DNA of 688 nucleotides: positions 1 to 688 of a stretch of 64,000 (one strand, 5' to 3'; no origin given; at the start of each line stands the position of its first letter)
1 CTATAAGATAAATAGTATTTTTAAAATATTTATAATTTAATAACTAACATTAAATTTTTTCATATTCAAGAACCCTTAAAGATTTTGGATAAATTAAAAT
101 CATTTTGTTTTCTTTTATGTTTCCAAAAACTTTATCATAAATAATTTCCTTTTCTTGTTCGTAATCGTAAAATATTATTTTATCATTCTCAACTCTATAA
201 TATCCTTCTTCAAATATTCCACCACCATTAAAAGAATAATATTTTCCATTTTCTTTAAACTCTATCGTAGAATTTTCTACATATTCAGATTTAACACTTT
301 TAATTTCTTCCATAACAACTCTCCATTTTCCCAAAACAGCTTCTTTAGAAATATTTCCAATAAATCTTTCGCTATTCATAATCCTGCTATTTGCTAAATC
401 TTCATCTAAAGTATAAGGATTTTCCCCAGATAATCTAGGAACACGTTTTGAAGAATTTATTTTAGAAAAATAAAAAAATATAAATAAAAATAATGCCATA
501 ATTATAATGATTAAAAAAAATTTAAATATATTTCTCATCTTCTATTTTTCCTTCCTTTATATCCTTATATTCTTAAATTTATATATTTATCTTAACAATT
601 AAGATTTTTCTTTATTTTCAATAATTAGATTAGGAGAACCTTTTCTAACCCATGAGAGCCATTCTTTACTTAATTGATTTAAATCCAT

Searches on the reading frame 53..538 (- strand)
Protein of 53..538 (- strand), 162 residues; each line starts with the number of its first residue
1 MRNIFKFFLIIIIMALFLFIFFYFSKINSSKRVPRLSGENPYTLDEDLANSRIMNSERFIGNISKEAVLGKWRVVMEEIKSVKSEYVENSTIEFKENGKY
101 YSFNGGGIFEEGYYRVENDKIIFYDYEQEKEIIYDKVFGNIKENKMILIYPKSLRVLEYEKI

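Call 3: search_protein_families(library=pfam, proteins=[window:53-538:-], max_evalue=1)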
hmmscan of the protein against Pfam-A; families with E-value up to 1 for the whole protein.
window:53-538:- (162 aa): 4 families
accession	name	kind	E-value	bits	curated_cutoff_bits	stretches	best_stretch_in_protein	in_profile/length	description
PF13648.12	Lipocalin_4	-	0.00038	21.7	22.4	1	69-147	2-88/89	Lipocalin-like domain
PF16369.11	GH43_C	-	0.005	17.8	23.4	1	62-120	11-57/100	C-terminal lipocalin-like domain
PF10681.14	Rot1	-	0.037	14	23.2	1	87-118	22-53/209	Chaperone for protein-folding within the ER, fungal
PF25184.1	YxzE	-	0.22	13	40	1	9-35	3-29/65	YxzE-like putative bacteriocin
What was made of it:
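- Checked: The small downstream ORF 50..538 has a TM segment and a Lipocalin_4 hit just under threshold (21.7 bits against GA 22.4, call 3).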

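Call 4: search_protein_families(library=ncbifam, proteins=[window:53-538:-], max_evalue=1)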
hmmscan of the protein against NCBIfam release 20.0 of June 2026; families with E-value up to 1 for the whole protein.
window:53-538:- (162 aa): 2 families
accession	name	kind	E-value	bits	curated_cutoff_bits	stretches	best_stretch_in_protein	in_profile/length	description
TIGR03066.1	Gem_osc_para_1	paralog_domain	0.0052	16.9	93.25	1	65-149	28-108/121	TIGR03066 family protein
NF010723.1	PRK14125.1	equivalog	0.053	13.5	60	1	7-67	7-69/87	cell division suppressor protein YneA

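Call 92: search_protein_families(library=pfam, alignment_id=A5, max_evalue=0.5)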
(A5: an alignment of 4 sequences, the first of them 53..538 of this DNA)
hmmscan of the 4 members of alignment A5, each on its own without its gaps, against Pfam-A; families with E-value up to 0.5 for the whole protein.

A. member 1, window:53-538:- (162 aa): 4 families
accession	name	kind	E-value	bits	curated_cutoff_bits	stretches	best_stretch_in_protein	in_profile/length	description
PF13648.12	Lipocalin_4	-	0.00038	21.7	22.4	1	69-147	2-88/89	Lipocalin-like domain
PF16369.11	GH43_C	-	0.005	17.8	23.4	1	62-120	11-57/100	C-terminal lipocalin-like domain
PF10681.14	Rot1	-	0.037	14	23.2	1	87-118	22-53/209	Chaperone for protein-folding within the ER, fungal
PF25184.1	YxzE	-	0.22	13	40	1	9-35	3-29/65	YxzE-like putative bacteriocin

B. families by the number of members that match (of 4 scanned): 10 families
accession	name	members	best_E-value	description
PF13648.12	Lipocalin_4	3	0.00033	Lipocalin-like domain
PF16369.11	GH43_C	2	0.005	C-terminal lipocalin-like domain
PF18692.7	DUF5640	2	0.008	Family of unknown function (DUF5640)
PF25184.1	YxzE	2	0.22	YxzE-like putative bacteriocin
PF05961.16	Chordopox_A13L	1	0.0038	Chordopoxvirus A13L protein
PF10681.14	Rot1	1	0.037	Chaperone for protein-folding within the ER, fungal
PF12685.13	SpoIIIAH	1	0.046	SpoIIIAH-like protein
PF04277.18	OAD_gamma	1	0.057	Oxaloacetate decarboxylase, gamma chain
PF21791.3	MDHAR3-like_C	1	0.17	Monodehydroascorbate reductase 3-like, C-terminal domain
PF20088.4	DUF6480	1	0.41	Family of unknown function (DUF6480)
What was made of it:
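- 50..538 (-): Partner gene: 162-aa TM-anchored, weakly lipocalin-like protein; conserved directly downstream of the gluzincin gene in AT-rich relatives. Lipocalin_4 hit in 3 of 4 members, below GA (call 92).
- On Lipocalin_4 (PF13648), for the partner protein: Three of 4 family members hit at E about 3e-4 (calls 3, 92).
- The partner's lipocalin-like assignment is below Pfam threshold (calls 3, 92), and nothing shows that it binds the protease.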

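Call 93: search_solved_structures(query=A5, max_evalue=10, show_alignments=2)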
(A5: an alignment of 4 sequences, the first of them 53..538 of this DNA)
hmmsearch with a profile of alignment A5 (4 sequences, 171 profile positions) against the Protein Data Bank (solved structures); distinct sequences matched with E-value up to 10: 7.
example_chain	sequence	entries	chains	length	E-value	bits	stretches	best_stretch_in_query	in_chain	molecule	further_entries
2m4l_A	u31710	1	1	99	0.014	18.3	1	74-140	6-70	protein BT_0846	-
8ubs_A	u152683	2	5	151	0.21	14.5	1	35-82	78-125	NrdJ-1 | Nrdj-1 intein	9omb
8wby_B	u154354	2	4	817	0.3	14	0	10-45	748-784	Angiotensin-converting enzyme 2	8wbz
8wm3_B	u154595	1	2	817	0.3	14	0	10-45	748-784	Angiotensin-converting enzyme 2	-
1d3e_1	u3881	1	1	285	0.35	13.8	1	26-104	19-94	PROTEIN (RHINOVIRUS 16 COAT PROTEIN VP1)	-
1aym_1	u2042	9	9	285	0.35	13.7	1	26-104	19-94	HUMAN RHINOVIRUS 16 COAT PROTEIN | coat protein VP1 | PROTEIN VP1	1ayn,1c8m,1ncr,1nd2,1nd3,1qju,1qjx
8y32_A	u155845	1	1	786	5.9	9.8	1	9-53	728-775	Angiotensin-converting enzyme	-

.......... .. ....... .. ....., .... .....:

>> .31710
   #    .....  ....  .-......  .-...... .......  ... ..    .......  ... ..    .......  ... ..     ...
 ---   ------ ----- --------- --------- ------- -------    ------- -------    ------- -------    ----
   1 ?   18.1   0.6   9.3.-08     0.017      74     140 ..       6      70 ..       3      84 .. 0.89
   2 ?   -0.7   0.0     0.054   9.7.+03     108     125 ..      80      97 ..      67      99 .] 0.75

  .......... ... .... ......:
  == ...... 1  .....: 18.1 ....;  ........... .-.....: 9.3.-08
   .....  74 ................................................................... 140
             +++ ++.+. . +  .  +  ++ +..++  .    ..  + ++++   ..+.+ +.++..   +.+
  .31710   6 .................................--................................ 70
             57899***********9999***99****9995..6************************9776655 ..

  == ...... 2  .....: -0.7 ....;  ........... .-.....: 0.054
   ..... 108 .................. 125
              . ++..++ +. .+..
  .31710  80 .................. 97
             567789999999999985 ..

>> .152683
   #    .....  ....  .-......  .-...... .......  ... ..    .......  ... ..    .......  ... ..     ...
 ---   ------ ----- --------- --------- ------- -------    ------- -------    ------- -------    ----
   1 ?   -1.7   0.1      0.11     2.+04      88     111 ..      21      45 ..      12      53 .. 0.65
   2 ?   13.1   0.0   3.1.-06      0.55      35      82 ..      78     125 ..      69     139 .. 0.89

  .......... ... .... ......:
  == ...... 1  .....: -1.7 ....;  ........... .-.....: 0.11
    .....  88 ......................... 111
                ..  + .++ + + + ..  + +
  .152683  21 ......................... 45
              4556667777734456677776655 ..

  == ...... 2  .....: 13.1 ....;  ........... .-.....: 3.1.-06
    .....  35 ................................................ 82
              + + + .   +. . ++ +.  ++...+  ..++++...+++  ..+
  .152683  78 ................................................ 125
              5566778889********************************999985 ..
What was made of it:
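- On Lipocalin_4 (PF13648), for the partner protein: The profile touches BT_0846 (2m4l) at E 0.014 (call 93).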
